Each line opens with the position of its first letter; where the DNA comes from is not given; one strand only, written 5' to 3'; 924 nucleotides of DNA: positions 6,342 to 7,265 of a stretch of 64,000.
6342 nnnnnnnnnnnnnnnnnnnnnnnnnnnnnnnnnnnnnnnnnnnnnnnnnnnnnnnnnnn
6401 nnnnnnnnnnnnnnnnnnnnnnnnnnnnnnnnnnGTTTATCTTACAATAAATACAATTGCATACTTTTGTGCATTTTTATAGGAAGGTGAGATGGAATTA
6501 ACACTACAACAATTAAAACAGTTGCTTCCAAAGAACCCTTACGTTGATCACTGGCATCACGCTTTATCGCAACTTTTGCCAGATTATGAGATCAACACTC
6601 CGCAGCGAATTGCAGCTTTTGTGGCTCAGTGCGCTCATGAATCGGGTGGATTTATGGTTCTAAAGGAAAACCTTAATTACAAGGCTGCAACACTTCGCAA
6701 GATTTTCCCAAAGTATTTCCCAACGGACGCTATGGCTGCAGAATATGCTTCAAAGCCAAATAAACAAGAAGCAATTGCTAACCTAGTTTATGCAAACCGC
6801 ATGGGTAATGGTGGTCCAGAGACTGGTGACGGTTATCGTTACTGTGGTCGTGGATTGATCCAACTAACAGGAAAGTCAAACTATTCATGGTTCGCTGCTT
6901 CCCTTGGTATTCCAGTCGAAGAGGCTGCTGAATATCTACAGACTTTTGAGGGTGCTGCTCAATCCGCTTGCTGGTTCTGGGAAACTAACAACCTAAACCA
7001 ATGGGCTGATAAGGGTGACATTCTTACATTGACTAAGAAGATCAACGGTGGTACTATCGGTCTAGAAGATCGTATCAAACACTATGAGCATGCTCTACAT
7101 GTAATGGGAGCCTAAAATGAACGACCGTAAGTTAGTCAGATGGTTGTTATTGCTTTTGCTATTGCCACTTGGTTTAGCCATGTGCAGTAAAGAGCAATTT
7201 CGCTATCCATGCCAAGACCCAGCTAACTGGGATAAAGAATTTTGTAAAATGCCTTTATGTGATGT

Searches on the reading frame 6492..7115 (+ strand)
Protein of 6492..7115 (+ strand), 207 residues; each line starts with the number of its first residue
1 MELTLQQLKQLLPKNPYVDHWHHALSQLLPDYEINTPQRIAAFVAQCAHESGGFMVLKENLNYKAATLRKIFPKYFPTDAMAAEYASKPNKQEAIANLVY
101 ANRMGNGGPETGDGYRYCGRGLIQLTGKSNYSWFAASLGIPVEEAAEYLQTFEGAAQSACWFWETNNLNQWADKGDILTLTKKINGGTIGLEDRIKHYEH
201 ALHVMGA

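Call 43: search_protein_families(library=pfam, max_evalue=0.01, proteins=[window:6492-7115:+])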
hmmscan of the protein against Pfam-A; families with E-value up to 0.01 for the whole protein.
window:6492-7115:+ (207 aa): 1 family
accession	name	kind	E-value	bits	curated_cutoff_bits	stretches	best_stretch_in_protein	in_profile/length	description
PF00182.24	Glyco_hydro_19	-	1.7e-05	25.2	25.5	1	112-169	102-160/232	Chitinase class I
